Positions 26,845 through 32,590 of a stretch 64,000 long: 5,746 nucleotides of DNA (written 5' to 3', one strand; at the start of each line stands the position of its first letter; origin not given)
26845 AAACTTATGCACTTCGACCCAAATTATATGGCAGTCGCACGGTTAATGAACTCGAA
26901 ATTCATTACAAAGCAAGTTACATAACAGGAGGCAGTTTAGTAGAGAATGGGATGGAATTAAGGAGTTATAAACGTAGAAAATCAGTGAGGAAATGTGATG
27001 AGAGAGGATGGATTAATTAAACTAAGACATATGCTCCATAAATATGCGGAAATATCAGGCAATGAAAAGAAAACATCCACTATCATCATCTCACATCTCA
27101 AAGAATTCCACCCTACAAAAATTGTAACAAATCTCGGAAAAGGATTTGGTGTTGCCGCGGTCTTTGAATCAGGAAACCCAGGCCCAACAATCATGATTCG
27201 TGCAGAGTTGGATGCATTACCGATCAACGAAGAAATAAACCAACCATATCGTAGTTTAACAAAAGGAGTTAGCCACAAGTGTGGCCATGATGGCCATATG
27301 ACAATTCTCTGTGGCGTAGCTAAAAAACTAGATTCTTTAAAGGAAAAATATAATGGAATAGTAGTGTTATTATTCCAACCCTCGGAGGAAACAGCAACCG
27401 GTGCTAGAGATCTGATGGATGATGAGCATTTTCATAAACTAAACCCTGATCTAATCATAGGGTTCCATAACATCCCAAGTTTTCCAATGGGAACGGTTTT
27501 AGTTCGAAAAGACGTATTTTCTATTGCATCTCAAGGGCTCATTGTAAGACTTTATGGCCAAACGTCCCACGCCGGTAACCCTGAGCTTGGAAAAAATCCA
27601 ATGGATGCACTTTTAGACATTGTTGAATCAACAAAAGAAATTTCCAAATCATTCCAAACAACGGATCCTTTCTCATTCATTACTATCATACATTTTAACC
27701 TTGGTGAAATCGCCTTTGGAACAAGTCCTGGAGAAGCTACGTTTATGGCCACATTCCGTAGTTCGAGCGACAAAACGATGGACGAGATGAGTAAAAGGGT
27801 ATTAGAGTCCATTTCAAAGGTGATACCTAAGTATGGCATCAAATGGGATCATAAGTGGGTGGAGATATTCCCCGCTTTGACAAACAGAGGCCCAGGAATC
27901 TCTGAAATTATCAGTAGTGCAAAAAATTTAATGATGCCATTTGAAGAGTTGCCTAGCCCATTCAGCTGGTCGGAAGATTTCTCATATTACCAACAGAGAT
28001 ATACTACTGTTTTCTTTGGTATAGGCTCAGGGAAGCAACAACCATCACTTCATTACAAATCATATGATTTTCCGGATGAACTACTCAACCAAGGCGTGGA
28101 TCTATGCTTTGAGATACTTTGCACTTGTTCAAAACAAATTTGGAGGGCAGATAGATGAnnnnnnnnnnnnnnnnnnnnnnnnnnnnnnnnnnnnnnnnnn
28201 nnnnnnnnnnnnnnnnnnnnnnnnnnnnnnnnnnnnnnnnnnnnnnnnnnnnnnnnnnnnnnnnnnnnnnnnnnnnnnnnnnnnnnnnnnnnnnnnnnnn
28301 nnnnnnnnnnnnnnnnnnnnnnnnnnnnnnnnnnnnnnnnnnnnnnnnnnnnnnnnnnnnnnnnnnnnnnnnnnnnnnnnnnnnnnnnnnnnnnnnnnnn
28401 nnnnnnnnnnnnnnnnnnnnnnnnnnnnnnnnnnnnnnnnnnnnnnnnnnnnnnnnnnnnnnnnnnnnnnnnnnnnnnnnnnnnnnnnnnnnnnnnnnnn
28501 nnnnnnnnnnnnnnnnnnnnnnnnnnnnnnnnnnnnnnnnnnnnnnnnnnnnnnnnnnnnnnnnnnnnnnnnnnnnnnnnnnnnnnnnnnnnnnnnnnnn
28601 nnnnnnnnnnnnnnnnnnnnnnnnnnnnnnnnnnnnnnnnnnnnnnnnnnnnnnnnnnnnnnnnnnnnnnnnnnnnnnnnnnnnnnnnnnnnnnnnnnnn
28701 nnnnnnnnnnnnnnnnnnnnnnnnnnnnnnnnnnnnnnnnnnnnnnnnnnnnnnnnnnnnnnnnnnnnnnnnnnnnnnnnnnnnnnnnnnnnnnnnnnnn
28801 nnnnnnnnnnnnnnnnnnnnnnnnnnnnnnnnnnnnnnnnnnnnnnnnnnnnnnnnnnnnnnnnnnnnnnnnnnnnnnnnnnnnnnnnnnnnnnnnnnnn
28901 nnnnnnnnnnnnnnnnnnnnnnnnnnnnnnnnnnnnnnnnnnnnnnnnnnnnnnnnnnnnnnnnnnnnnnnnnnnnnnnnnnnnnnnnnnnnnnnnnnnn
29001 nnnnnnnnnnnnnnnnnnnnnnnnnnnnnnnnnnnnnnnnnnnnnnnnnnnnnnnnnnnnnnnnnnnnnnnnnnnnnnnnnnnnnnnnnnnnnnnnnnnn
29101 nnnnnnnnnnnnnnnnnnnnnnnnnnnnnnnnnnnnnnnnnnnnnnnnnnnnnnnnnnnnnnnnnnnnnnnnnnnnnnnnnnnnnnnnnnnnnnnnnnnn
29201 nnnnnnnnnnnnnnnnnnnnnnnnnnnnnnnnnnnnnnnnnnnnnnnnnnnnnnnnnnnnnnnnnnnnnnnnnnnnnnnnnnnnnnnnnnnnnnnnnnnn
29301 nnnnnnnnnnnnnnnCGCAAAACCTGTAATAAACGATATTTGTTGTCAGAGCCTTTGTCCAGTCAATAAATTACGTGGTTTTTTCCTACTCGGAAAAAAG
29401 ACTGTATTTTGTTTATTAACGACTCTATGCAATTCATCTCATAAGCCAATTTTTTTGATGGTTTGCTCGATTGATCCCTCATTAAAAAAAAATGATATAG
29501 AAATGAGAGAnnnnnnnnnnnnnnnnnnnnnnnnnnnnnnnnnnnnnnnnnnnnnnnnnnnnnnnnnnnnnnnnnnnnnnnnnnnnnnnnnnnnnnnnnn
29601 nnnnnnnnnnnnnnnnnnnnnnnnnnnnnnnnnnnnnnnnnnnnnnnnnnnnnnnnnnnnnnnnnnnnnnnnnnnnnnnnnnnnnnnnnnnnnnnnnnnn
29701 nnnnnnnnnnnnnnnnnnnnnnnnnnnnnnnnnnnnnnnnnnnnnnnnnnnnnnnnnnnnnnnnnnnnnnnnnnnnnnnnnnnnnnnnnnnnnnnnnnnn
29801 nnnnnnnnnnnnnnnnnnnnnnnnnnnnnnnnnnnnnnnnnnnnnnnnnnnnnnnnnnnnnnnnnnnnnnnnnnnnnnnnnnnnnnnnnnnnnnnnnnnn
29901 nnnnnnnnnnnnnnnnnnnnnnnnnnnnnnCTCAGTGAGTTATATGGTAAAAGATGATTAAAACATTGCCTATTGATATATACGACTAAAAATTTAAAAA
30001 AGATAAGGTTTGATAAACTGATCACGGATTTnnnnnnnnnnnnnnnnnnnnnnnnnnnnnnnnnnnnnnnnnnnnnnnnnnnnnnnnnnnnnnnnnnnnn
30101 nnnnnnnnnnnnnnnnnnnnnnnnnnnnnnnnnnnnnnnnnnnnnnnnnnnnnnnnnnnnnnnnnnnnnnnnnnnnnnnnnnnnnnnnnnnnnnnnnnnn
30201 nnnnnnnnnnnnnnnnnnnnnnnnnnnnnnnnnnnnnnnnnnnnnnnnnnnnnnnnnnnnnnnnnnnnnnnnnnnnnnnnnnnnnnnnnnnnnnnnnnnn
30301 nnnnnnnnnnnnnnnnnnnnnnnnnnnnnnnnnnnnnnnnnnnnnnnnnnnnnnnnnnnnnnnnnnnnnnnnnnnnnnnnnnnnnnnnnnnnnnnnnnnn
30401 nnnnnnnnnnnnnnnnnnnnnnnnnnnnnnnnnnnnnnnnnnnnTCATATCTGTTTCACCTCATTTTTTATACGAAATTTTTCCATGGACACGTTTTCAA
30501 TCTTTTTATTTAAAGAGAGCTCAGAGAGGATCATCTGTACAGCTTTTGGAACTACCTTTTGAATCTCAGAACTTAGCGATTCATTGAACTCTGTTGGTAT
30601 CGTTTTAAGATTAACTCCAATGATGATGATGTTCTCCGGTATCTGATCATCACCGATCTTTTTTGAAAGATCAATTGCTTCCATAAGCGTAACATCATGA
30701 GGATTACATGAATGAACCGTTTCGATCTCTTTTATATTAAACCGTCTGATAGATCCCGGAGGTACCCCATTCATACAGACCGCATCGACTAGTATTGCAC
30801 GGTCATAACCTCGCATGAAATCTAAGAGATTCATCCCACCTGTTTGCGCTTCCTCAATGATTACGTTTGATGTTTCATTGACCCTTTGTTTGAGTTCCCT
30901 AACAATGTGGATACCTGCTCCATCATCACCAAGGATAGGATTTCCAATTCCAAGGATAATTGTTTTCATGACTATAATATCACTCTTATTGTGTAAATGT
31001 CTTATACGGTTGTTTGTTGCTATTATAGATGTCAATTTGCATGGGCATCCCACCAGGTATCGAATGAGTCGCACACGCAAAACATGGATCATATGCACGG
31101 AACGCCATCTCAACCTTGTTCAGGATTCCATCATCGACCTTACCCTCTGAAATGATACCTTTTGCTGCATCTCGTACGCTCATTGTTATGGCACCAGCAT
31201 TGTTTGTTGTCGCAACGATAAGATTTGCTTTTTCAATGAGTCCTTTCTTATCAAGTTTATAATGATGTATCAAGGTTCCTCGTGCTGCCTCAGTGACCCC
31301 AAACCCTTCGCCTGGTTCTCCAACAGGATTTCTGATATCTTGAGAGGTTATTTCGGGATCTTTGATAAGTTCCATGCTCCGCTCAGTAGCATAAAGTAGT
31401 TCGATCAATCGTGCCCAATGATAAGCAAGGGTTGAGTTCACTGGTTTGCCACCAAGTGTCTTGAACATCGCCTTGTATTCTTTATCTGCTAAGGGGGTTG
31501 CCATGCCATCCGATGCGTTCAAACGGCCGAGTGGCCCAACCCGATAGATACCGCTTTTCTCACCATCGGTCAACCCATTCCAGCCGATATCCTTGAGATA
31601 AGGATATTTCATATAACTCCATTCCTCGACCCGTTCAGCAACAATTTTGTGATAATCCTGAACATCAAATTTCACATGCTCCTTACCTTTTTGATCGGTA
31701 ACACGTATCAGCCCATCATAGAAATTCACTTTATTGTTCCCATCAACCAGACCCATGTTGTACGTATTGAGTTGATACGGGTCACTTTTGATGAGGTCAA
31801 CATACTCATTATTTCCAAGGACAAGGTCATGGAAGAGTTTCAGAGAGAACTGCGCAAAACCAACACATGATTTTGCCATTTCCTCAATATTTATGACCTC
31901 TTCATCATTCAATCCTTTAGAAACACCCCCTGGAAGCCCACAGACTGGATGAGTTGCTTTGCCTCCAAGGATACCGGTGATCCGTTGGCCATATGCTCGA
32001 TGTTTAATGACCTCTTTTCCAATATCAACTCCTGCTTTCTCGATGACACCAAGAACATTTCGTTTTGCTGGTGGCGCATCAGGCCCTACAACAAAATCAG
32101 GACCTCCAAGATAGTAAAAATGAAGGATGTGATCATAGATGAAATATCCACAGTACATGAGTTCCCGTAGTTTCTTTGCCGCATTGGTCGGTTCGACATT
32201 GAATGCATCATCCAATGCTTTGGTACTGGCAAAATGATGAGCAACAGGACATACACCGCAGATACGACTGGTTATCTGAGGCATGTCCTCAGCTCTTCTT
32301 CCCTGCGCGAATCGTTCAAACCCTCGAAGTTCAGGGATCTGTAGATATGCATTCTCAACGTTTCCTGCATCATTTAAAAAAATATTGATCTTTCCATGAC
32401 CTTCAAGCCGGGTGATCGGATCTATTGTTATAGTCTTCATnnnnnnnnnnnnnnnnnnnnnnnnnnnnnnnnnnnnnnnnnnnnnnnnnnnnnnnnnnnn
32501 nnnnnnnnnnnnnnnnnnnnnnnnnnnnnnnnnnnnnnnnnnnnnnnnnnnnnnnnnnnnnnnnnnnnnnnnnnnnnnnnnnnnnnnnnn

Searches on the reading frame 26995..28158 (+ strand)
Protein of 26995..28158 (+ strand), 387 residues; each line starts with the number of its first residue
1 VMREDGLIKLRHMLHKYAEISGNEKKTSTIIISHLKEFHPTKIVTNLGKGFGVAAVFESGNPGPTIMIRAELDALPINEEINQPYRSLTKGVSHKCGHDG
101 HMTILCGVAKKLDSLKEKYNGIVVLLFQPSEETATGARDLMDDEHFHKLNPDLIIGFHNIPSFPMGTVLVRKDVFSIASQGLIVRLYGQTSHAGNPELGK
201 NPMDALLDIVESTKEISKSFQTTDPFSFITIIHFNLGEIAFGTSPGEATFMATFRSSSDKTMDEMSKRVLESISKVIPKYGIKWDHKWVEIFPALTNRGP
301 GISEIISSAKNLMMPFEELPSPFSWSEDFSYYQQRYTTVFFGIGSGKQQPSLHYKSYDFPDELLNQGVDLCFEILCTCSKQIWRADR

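Call 10: search_protein_families(library=pfam, proteins=[window:26995-28158:+])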
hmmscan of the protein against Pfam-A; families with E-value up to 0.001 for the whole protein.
window:26995-28158:+ (387 aa): 2 families
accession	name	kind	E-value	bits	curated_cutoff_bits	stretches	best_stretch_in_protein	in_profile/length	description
PF01546.33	Peptidase_M20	-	2.1e-27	96.8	24.6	1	67-371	1-200/206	Peptidase family M20/M25/M40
PF07687.19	M20_dimer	-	8.2e-08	32.6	21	1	182-280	9-106/107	Peptidase dimerisation domain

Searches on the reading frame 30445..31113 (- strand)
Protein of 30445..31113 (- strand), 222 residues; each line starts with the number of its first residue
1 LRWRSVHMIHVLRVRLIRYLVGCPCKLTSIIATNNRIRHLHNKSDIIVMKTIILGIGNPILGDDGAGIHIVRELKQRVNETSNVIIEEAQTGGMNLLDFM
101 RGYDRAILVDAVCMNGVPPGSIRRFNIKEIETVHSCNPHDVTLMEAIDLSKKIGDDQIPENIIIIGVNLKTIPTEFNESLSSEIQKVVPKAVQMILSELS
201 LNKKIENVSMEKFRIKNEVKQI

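Call 9: search_protein_families(library=pfam, proteins=[window:30445-31113:-])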
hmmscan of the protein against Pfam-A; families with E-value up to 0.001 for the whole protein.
window:30445-31113:- (222 aa): 1 family
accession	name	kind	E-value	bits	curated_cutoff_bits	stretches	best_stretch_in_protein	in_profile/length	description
PF01750.23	HycI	-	1.5e-21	77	23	1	68-198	1-130/130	Hydrogenase maturation protease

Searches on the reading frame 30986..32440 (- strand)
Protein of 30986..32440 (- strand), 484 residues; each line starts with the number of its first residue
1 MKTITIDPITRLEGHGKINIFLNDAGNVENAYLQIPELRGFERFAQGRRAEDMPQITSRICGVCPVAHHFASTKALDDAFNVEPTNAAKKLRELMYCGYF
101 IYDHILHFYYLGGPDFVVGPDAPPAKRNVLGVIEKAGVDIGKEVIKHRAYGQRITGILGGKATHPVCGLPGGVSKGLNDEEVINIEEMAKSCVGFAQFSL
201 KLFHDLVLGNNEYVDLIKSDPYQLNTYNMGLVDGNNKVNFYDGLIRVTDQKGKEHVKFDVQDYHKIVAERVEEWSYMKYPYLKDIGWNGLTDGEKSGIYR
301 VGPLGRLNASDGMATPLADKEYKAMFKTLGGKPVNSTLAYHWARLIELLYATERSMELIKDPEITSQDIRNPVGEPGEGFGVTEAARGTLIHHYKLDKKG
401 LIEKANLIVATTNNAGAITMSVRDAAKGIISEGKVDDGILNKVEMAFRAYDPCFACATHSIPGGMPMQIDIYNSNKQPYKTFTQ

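Call 9: search_protein_families(library=pfam, proteins=[window:30986-32440:-])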
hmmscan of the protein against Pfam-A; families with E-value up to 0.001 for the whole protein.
window:30986-32440:- (484 aa): 1 family
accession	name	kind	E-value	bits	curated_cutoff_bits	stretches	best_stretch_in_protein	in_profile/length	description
PF00374.24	NiFeSe_Hases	-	3.3e-41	142.2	25.8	2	39-117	1-79/508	Nickel-dependent hydrogenase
